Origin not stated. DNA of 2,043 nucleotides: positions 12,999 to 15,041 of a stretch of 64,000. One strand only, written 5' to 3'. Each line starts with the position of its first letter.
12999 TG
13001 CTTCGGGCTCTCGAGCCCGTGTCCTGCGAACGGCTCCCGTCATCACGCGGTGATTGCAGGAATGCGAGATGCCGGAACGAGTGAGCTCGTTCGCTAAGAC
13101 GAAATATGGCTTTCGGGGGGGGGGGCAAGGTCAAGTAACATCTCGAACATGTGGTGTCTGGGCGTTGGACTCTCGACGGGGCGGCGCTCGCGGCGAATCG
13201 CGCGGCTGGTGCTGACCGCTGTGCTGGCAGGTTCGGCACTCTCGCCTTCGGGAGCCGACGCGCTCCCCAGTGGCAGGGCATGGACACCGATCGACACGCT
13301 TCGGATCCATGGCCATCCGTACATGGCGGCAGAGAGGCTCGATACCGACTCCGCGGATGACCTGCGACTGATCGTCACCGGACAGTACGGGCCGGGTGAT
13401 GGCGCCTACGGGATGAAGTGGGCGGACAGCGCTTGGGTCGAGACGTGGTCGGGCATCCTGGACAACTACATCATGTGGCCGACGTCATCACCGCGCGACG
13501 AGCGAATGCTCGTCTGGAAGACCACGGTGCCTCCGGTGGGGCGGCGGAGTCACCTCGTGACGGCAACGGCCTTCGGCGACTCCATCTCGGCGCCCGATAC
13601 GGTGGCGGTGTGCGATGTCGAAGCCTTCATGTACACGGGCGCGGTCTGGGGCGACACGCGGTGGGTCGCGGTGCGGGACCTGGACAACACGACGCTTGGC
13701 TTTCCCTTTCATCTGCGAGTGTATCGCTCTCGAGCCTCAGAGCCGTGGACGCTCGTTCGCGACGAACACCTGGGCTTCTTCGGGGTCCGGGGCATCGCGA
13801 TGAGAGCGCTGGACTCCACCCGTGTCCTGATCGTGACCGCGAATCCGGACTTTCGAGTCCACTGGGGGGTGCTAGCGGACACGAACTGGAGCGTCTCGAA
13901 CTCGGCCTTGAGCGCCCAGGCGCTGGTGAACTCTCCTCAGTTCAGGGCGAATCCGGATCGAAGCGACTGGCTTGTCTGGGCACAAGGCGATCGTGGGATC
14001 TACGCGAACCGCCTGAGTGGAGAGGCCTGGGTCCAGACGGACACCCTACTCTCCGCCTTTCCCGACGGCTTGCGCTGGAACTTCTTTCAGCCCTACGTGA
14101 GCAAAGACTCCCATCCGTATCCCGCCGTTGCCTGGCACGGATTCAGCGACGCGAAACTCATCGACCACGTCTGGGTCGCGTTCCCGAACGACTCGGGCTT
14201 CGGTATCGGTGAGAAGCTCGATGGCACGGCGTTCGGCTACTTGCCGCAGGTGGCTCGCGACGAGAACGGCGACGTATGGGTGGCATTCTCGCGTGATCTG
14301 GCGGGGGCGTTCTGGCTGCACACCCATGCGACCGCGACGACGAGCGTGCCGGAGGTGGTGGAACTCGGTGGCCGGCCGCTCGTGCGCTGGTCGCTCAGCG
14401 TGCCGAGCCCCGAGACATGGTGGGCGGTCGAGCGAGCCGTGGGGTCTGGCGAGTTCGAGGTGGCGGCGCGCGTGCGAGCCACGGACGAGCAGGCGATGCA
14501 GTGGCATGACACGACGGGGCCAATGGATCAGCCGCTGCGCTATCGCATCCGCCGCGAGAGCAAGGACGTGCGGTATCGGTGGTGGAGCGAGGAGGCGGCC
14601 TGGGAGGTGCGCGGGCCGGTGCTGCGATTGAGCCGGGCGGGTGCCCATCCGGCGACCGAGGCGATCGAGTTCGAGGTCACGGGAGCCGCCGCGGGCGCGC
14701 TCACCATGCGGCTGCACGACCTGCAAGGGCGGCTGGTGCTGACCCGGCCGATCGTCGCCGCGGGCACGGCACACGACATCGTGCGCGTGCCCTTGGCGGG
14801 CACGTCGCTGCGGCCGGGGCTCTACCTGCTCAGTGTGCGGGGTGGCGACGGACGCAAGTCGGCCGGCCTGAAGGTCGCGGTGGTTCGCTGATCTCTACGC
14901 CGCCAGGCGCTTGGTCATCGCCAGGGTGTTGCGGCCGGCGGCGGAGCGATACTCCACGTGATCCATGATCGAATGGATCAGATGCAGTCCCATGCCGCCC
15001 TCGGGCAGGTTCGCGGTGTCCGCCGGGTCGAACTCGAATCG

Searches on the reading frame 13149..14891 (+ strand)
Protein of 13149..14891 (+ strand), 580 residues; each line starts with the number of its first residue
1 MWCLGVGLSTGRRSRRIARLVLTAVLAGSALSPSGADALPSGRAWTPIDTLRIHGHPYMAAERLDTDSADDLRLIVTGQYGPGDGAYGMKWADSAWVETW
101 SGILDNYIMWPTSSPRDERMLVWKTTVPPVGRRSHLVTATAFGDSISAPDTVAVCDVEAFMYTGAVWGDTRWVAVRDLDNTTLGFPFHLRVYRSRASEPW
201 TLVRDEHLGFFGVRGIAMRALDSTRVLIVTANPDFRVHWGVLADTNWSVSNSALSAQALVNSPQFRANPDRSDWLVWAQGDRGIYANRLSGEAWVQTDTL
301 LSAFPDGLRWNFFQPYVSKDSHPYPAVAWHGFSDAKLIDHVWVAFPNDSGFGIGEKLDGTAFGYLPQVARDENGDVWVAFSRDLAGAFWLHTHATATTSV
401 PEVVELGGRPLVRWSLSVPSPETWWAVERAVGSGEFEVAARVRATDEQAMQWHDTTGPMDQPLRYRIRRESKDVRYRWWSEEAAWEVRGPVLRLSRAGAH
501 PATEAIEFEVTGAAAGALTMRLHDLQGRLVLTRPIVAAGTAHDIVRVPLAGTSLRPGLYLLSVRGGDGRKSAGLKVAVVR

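Call 8: search_protein_families(library=pfam, proteins=[window:13149-14891:+], max_evalue=0.01)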
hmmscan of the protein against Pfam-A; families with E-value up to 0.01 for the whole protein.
window:13149-14891:+ (580 aa): 0 families

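Call 9: search_protein_families(library=ncbifam, proteins=[window:13149-14891:+], max_evalue=0.01)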
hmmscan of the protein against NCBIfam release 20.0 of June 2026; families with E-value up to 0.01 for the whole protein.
window:13149-14891:+ (580 aa): 1 family
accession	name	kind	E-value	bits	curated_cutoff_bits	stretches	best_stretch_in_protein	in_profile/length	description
TIGR04183.1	Por_Secre_tail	domain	0.00059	19.8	23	1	507-570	10-65/72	T9SS type A sorting domain-containing protein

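Call 10: find_encoding_contigs(protein=window:13149-14891:+, flank=3000, max_places=10)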
Protein window:13149-14891:+ (580 aa): 3 contigs read that carry it; 1 place shown.
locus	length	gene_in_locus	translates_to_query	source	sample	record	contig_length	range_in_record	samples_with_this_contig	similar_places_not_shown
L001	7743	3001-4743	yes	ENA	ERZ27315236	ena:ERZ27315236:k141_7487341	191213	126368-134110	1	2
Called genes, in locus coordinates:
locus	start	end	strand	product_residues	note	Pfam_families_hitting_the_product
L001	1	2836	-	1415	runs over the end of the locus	PF13860:FlgD_ig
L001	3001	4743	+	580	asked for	-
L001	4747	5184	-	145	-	PF13581:HATPase_c_2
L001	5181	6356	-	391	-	PF00072:Response_reg, PF07228:SpoIIE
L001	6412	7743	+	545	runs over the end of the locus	PF14134:DUF4301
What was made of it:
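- Checked: It is preceded by GGGGGTG at 12990-12996, is called that way on the source contig (call 10), and is conserved in orthologs.
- The gene is called as 1415 aa on the source contig (call 10).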

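Call 12: find_homologous_proteins(query=window:13149-14891:+)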
Query window:13149-14891:+ (580 aa): 41 proteins with E <= 0.001 among 8000 candidates.
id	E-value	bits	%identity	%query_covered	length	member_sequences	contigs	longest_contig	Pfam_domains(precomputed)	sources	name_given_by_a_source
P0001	0.0e+0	1335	100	100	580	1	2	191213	-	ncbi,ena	-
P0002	1.4e-249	848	72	90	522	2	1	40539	-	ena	-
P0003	7.9e-246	835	72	90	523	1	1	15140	-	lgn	-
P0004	2.2e-237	807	68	90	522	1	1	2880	PF18962.8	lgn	-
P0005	6.4e-226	770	71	83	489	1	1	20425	-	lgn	-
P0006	1.5e-208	712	61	90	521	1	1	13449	-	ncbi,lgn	-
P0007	7.5e-195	667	67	77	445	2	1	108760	-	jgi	-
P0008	1.2e-136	475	43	98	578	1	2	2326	-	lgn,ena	-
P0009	3.1e-130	454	43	98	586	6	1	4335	-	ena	-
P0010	4.5e-130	453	42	97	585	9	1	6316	-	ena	-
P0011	1.0e-126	442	39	99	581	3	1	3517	-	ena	-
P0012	2.7e-123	431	42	94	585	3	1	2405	-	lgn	-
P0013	7.5e-121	423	41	97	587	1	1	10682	-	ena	-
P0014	7.2e-120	419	42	97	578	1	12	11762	-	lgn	-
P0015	1.3e-118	415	41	94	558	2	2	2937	-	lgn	-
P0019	3.9e-113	397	40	93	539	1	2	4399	-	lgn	-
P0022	1.7e-104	369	44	79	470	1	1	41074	PF18962.8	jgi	jgi:hypothetical protein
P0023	1.6e-87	312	38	91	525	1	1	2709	PF18962.8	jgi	-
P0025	2.3e-83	299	35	93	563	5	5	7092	-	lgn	-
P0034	1.5e-52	197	33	77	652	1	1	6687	PF18962.8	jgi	jgi:hypothetical protein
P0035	3.0e-51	193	32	77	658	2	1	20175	PF18962.8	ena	-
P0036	1.6e-47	180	30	87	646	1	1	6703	PF18962.8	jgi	jgi:hypothetical protein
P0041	8.9e-36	142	45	28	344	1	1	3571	PF18962.8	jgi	jgi:hypothetical protein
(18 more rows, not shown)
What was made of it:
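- On SSR-mediated transcriptional phase variation, promoter-spacer class (opc / porA / vlp / hif type contingency locus): PF18962 is precomputed on several homologs of the 580-aa protein (call 12).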

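Call 13: find_encoding_contigs(protein=P0002, flank=6000, max_places=3)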
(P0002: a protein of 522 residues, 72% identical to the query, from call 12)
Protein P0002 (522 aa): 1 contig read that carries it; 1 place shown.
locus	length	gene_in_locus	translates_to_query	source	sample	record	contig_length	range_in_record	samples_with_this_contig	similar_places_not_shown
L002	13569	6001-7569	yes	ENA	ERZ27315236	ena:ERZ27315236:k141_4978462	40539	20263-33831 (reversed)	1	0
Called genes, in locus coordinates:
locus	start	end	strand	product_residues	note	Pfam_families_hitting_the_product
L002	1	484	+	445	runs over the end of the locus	PF03448:MgtE_N, PF00571:CBS, PF01769:MgtE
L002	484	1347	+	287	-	PF26550:Tricorn_2nd, PF14583:Pectate_lyase22 (faint), PF19283:APEH_N (faint), PF23381:Beta-prop_IFT122_1st (faint), PF25174:Beta-prop_THOC3 (faint), PF00930:DPPIV_N (faint), PF26549:Tricorn_N, PF07676:PD40 (weak)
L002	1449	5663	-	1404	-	PF13860:FlgD_ig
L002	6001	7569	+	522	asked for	-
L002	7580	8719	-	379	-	PF13860:FlgD_ig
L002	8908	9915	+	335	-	PF02729:OTCace_N, PF00185:OTCace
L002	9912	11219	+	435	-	PF07969:Amidohydro_3 (faint), PF01979:Amidohydro_1, PF12890:DHOase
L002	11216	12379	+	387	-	PF00988:CPSase_sm_chain, PF00117:GATase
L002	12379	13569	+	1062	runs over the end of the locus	PF25596:CPSase_L_D1, PF02786:CPSase_L_D2, PF02787:CPSase_L_D3, PF25596:CPSase_L_D1, PF02222:ATP-grasp, PF02786:CPSase_L_D2, PF07478:Dala_Dala_lig_C, PF15632:ATPgrasp_Ter, +3 more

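Call 14: find_encoding_contigs(protein=P0003, flank=6000, max_places=3)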
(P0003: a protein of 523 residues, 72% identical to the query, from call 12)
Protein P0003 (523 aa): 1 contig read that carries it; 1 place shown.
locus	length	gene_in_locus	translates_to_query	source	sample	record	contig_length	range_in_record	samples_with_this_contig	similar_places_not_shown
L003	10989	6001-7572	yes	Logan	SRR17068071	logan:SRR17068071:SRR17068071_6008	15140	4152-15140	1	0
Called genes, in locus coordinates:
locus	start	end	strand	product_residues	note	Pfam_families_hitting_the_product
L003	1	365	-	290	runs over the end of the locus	PF01145:Band_7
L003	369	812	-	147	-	PF01957:NfeD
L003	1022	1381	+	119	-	PF01740:STAS, PF13466:STAS_2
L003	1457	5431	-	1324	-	PF13860:FlgD_ig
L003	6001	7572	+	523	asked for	-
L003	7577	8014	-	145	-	PF13581:HATPase_c_2, PF02518:HATPase_c (weak)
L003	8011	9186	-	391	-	PF00072:Response_reg, PF07228:SpoIIE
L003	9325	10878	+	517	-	PF14134:DUF4301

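Call 15: find_encoding_contigs(protein=P0007, flank=6000, max_places=3)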
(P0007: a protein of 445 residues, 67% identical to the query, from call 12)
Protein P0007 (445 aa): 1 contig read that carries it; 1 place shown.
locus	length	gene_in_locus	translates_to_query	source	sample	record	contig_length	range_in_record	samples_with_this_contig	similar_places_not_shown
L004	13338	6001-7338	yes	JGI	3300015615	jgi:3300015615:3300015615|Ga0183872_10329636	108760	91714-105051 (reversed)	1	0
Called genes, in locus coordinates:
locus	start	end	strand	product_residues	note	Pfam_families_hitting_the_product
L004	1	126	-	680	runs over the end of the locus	PF14559:TPR_19 (weak)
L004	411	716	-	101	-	PF07589:PEP_exosort_dom (weak)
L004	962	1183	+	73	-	-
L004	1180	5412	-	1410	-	PF13860:FlgD_ig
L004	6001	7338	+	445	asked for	-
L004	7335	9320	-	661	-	PF03372:Exo_endo_phos (weak), PF13860:FlgD_ig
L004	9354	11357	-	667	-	PF13860:FlgD_ig (weak)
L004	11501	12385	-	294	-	-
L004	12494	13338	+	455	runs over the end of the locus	PF08668:HDOD (faint), PF13487:HD_5, PF01966:HD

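Call 20: find_encoding_contigs(protein=P0005, flank=6000, max_places=3)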
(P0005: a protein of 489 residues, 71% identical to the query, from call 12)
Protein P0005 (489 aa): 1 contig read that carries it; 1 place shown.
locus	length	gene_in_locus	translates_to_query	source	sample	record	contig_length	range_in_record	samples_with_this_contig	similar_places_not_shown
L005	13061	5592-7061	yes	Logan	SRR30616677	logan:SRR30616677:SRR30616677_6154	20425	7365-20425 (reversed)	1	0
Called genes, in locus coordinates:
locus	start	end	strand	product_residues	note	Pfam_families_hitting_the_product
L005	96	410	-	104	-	PF07589:PEP_exosort_dom (weak)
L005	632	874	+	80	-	-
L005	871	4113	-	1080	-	PF13860:FlgD_ig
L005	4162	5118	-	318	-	-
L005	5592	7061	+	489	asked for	-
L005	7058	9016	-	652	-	PF13860:FlgD_ig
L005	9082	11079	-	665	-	PF03372:Exo_endo_phos (faint), PF13860:FlgD_ig (weak)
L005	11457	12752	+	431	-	PF08668:HDOD (faint), PF13487:HD_5, PF01966:HD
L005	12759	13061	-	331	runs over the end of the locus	PF03601:Cons_hypoth698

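Call 21: find_encoding_contigs(protein=P0006, flank=6000, max_places=3)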
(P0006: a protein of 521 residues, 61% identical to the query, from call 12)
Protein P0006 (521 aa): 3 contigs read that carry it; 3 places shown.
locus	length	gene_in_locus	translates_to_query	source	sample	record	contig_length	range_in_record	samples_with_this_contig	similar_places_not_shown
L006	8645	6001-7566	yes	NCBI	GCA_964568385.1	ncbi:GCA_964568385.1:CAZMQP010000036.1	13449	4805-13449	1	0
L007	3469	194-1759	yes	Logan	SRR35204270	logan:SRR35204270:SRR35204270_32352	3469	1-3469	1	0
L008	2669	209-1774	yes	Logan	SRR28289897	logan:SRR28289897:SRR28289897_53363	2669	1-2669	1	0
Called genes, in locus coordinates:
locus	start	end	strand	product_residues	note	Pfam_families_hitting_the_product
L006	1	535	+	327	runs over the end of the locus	PF01916:DS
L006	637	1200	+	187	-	PF16036:Chalcone_3, PF16035:Chalcone_2 (faint)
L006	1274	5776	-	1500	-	-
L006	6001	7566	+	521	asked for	-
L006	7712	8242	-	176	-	-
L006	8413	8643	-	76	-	?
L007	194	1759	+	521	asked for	-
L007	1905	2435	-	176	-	-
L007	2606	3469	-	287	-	?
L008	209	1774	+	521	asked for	-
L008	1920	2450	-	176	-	-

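Call 22: find_encoding_contigs(protein=P0004, flank=6000, max_places=3)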
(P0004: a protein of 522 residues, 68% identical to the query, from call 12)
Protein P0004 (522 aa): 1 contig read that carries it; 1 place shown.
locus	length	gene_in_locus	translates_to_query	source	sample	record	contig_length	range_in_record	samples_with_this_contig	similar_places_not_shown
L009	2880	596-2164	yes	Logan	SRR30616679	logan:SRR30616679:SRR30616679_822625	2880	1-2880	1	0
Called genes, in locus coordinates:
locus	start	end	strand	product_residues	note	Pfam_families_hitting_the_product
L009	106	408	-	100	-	PF13860:FlgD_ig, PF18962:Por_Secre_tail (faint)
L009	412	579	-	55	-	-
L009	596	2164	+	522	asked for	PF18962:Por_Secre_tail (weak)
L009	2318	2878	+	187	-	?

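Call 26: find_related_loci(query=A1, collection=genome_contigs, flank=3000)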
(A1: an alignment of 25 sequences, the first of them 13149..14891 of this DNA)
Query A1 (580 aa) in genome_contigs; peptide patterns used: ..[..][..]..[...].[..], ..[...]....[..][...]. (x = any residue, [..] = any of these).
84 stretches matched a pattern; 25 encode a relative of the query (tblastn E <= 1e-3); 25 distinct loci.
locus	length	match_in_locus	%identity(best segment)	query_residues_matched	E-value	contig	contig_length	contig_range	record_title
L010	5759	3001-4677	62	20-580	0e+0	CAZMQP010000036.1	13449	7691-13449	MAG TPA_asm: uncultured bacterium isolate SRP287453_co1_282 genome assembly, contig: NODE_8593_length_13449_cov_6.277214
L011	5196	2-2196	40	10-580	2e-125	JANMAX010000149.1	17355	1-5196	MAG: bacterium isolate OTE_1_metabat_47 OTE_1_k141_4715765, whole genome shotgun sequence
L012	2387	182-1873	40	18-580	3e-126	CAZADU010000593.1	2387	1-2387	MAG TPA_asm: uncultured bacterium isolate binchicken_co165_69 genome assembly, contig: k141_525880, whole genome shotgun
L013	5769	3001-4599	39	43-580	3e-91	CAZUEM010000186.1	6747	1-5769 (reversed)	MAG TPA_asm: uncultured bacterium isolate binchicken_co235_242 genome assembly, contig: NODE_24974_length_6747_cov_45.46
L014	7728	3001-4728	36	1-579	2e-86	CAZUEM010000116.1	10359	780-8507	MAG TPA_asm: uncultured bacterium isolate binchicken_co235_242 genome assembly, contig: NODE_15275_length_10359_cov_46.1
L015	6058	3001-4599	35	42-580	6e-81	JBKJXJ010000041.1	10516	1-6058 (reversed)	MAG: Candidatus Eisenbacteria bacterium isolate swi_bin.170 k127_20224623, whole genome shotgun sequence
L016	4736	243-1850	34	42-579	4e-76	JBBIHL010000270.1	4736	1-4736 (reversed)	MAG: Candidatus Eisenbacteria bacterium isolate PFF170222_bin_113 NODE_6802_length_4736_cov_5.549028, whole genome shotg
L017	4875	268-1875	35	34-580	2e-75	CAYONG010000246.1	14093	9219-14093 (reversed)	MAG TPA_asm: uncultured bacterium isolate binchicken_co165_111 genome assembly, contig: k141_2662332, whole genome shotg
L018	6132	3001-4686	33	38-580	8e-72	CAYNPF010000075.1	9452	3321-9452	MAG TPA_asm: uncultured bacterium isolate SRP089250_co1_36 genome assembly, contig: NODE_13283_length_9452_cov_4.149835,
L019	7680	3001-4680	33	9-580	1e-70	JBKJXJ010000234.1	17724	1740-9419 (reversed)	MAG: Candidatus Eisenbacteria bacterium isolate swi_bin.170 k127_17524932, whole genome shotgun sequence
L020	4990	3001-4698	34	4-575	2e-69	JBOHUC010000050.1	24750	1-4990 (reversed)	MAG: Candidatus Eiseniibacteriota bacterium isolate M3-S_metabat2.bin.149 k127_3961203, whole genome shotgun sequence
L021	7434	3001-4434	33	19-501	2e-67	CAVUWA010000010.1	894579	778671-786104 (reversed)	MAG: Candidatus Eisenbacteria bacterium isolate MFD05684.bin.1.290 genome assembly, contig: contig_69951, whole genome s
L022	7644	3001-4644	38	36-580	1e-91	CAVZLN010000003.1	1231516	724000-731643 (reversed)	MAG: Candidatus Eisenbacteria bacterium isolate MFD05942.bin.1.102 genome assembly, contig: contig_28175, whole genome s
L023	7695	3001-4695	34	32-580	7e-64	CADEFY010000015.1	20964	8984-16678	uncultured bacterium isolate Candidatus Eisenbacteria sp. RBC018 genome assembly, contig: MAG018_15, whole genome shotgu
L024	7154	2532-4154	39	38-580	2e-93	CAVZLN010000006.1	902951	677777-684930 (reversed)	MAG: Candidatus Eisenbacteria bacterium isolate MFD05942.bin.1.102 genome assembly, contig: contig_7746, whole genome sh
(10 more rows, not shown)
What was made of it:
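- Related loci come from Candidatus Eisenbacteria MAGs (call 26).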

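Call 31: find_encoding_contigs(protein=P0014, flank=1500, max_places=10)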
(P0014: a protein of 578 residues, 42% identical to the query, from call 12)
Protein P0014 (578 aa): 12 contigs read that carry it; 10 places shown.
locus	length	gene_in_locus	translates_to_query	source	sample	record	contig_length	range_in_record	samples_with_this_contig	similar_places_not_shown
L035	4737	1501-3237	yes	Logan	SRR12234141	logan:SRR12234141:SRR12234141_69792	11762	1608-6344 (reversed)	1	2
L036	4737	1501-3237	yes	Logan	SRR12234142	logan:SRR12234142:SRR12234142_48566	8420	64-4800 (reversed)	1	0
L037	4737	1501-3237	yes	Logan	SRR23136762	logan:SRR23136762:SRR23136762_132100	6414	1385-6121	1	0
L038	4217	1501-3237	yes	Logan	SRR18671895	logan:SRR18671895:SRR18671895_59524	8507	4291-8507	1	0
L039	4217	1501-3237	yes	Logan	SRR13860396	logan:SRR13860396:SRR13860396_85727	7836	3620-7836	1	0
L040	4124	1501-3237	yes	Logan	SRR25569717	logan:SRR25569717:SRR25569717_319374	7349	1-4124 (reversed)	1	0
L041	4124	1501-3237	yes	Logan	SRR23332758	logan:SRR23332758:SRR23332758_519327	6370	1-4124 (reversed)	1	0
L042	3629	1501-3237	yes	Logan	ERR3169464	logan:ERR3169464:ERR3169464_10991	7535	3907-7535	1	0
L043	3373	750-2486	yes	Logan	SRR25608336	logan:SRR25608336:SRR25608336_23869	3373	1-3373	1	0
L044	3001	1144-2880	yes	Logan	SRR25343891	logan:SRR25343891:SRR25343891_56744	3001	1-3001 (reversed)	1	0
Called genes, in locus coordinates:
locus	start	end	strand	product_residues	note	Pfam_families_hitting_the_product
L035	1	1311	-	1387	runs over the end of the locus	PF07676:PD40 (faint), PF26549:Tricorn_N (faint), PF13860:FlgD_ig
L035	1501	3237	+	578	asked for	-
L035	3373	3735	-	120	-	-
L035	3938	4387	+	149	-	PF08327:AHSA1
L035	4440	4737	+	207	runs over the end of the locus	PF13489:Methyltransf_23 (weak), PF01209:Ubie_methyltran (weak), PF13649:Methyltransf_25, PF13847:Methyltransf_31, PF08241:Methyltransf_11, PF08242:Methyltransf_12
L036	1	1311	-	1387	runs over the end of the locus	PF07676:PD40 (faint), PF26549:Tricorn_N (faint), PF13860:FlgD_ig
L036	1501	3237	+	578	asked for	-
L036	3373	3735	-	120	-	-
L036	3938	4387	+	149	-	PF08327:AHSA1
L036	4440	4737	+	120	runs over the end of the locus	?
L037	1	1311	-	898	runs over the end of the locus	?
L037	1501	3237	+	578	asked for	-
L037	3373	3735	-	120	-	-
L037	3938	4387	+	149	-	PF08327:AHSA1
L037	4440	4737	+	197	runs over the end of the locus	?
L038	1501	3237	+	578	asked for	-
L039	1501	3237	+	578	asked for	-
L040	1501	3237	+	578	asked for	-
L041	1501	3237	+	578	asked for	-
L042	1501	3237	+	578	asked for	-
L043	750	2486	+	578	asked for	-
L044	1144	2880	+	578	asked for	-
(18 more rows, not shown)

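Call 32: find_related_loci(query=A1, collection=metagenome_contigs, flank=2500)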
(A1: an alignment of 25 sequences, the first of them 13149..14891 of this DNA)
Query A1 (580 aa) in metagenome_contigs; peptide patterns used: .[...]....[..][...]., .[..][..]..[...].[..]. (x = any residue, [..] = any of these).
191 stretches matched a pattern; 40 encode a relative of the query (tblastn E <= 1e-3); 40 distinct loci.
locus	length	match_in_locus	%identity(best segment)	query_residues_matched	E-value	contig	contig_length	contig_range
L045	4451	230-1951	39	8-580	2e-128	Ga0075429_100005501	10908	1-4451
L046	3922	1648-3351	40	14-580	1e-124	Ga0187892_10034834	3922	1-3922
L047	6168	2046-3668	41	40-580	2e-114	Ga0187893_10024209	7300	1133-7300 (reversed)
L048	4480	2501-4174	41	42-580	1e-113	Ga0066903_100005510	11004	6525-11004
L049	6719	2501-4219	39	6-580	4e-113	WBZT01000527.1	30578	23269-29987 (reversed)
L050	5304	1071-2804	38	13-580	1e-109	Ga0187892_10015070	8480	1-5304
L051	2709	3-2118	39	19-580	2e-101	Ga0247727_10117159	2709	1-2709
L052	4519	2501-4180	36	3-580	9e-91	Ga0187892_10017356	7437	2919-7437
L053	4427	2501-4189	34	19-580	3e-90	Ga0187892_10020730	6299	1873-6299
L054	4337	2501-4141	35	20-580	2e-88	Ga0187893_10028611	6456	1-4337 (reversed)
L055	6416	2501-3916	39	36-518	2e-86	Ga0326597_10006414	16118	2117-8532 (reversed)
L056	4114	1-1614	38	47-580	3e-86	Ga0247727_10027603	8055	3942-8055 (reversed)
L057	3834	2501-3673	43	186-580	1e-85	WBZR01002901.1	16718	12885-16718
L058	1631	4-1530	35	62-579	3e-91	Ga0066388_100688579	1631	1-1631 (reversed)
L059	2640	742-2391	35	20-580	7e-78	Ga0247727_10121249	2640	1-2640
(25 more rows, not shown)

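Call 40: find_encoding_contigs(protein=P0025, flank=1500, max_places=10)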
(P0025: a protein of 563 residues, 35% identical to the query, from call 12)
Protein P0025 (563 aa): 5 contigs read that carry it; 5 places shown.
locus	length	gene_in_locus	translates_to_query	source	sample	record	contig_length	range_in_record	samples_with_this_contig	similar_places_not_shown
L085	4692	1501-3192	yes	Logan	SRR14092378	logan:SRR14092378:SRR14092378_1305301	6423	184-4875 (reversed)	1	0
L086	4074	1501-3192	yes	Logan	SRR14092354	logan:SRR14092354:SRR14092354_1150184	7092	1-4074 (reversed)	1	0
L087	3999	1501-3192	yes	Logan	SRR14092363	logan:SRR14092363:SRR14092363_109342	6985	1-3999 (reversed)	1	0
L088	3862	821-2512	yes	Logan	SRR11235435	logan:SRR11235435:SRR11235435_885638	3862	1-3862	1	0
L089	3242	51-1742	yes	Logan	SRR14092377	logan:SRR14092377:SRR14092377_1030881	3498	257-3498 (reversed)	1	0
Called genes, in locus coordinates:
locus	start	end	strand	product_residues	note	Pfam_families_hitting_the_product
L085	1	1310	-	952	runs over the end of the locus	?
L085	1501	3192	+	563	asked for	-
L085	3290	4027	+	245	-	-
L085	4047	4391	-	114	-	-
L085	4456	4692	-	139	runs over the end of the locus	?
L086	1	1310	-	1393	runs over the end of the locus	PF07676:PD40 (faint), PF26549:Tricorn_N (faint), PF13860:FlgD_ig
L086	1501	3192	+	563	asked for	-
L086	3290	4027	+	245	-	-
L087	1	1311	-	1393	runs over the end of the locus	PF07676:PD40 (faint), PF26549:Tricorn_N (faint), PF13860:FlgD_ig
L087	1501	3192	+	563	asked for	-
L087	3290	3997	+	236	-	?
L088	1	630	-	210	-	?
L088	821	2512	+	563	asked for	-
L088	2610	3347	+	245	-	-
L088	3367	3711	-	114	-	-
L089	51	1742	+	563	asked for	-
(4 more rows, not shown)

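Call 45: predict_structure(alignment_id=A1)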
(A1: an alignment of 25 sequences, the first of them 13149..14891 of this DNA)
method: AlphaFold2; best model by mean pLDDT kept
length: 580 residues; sequences in the alignment: 25
mean_pLDDT: 86.8   pTM: 0.82
mean pLDDT of the five models: 86.8, 86.6, 85.0, 85.0, 84.8
residues with pLDDT >= 90: 350; 70-90: 178; 50-70: 16; < 50: 36
segments of 3 or more residues with pLDDT < 50: 1-36
pLDDT, mean of each block of 10 residues (from residue 1): 29 45 44 51 93 78 90 87 80 93 82 88 79 89 91 90 94 93 90 93 92 85 94 87 92 79 86 89 87 87 83 91 92 91 88 91 94 94 90 96 91 96 95 96 95 93 96 96 88 90 93 90 94 90 89 91 91 90
secondary structure, 60 per line:
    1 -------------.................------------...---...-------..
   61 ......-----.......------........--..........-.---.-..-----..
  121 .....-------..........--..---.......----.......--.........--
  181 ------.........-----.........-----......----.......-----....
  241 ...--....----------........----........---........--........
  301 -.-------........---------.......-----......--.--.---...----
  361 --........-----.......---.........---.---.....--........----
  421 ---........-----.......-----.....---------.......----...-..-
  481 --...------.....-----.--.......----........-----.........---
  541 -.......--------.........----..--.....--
elements in order: H14-30 E43-45 E49-51 E59-66 E72-78 E85-92 E95-104 E119-125 E133-142 E150-156 E161-167 E170-178 E187-195 E201-209 E215-220 E225-231 E237-243 E246-249 E260-267 E272-279 E283-290 E293-300 E310-317 E327-333 E339-344 E354-356 E363-370 E376-382 E386-394 E402-406 E409-416 E424-431 E437-443 E449-453 E463-469 E483-485 E492-496 E505-511 E516-523 E529-537 E542-548 E557-565 E574-578
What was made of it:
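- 13149..14891 (+): 580-aa secreted protein, probably leaderless. Domains: signal peptide, beta-propeller (sialidase/lectin-like), Ig-like domains, and a C-terminal sorting-type tail. AlphaFold model with pLDDT 86.8 (call 45).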
